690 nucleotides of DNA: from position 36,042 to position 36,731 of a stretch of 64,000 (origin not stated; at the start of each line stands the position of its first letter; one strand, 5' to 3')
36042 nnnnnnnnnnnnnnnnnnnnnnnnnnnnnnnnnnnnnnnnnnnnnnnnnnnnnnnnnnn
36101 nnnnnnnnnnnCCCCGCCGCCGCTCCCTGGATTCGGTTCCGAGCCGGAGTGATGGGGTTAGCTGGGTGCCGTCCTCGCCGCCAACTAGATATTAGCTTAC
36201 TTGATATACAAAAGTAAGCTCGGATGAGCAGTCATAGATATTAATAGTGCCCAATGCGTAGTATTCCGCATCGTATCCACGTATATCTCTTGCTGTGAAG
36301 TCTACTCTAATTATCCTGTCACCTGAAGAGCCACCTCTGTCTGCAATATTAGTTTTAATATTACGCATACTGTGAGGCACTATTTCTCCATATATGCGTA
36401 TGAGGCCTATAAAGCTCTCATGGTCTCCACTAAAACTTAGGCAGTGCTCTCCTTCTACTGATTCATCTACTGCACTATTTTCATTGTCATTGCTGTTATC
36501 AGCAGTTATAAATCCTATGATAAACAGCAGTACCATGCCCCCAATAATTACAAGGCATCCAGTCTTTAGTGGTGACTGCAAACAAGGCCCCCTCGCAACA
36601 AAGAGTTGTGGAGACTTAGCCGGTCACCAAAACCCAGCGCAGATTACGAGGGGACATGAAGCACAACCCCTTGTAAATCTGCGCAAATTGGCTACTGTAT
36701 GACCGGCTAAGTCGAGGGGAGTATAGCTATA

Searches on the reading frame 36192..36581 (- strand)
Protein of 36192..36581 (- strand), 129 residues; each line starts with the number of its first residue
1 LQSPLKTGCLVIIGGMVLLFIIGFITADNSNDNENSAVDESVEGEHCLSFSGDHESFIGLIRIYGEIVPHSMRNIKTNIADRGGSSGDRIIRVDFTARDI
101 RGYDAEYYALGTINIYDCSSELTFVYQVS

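Call 3: search_protein_families(library=pfam, proteins=[window:36192-36581:-], max_evalue=1)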
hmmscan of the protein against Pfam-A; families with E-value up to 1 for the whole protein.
window:36192-36581:- (129 aa): 0 families

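Call 4: search_protein_families(library=padloc, proteins=[window:36192-36581:-], max_evalue=1)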
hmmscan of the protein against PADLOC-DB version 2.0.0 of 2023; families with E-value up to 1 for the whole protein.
window:36192-36581:- (129 aa): 0 families

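Call 5: search_protein_families(library=ncbifam, proteins=[window:36192-36581:-], max_evalue=1)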
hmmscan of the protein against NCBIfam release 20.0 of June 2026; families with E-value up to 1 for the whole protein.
window:36192-36581:- (129 aa): 0 families

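Call 61: find_homologous_proteins(query=window:36192-36581:-, max_evalue=0.001)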
Query window:36192-36581:-: 3 candidates shared short words with the query, none scored E <= 0.001.

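Call 88: predict_structure(protein=window:36195-36581:-)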
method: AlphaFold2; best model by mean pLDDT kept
length: 129 residues; sequences in the alignment: 1
mean_pLDDT: 45.7   pTM: 0.23
mean pLDDT of the five models: 45.7, 45.6, 44.0, 40.1, 31.5
residues with pLDDT >= 90: 0; 70-90: 18; 50-70: 12; < 50: 99
segments of 3 or more residues with pLDDT < 50: 34-129
pLDDT, mean of each block of 10 residues (from residue 1): 68 81 63 44 36 39 40 32 38 40 36 41 35
secondary structure, 60 per line:
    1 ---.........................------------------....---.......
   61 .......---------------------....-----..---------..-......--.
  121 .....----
elements in order: H4-28 E47-50 H54-67 E89-92 E112-117 E120-125
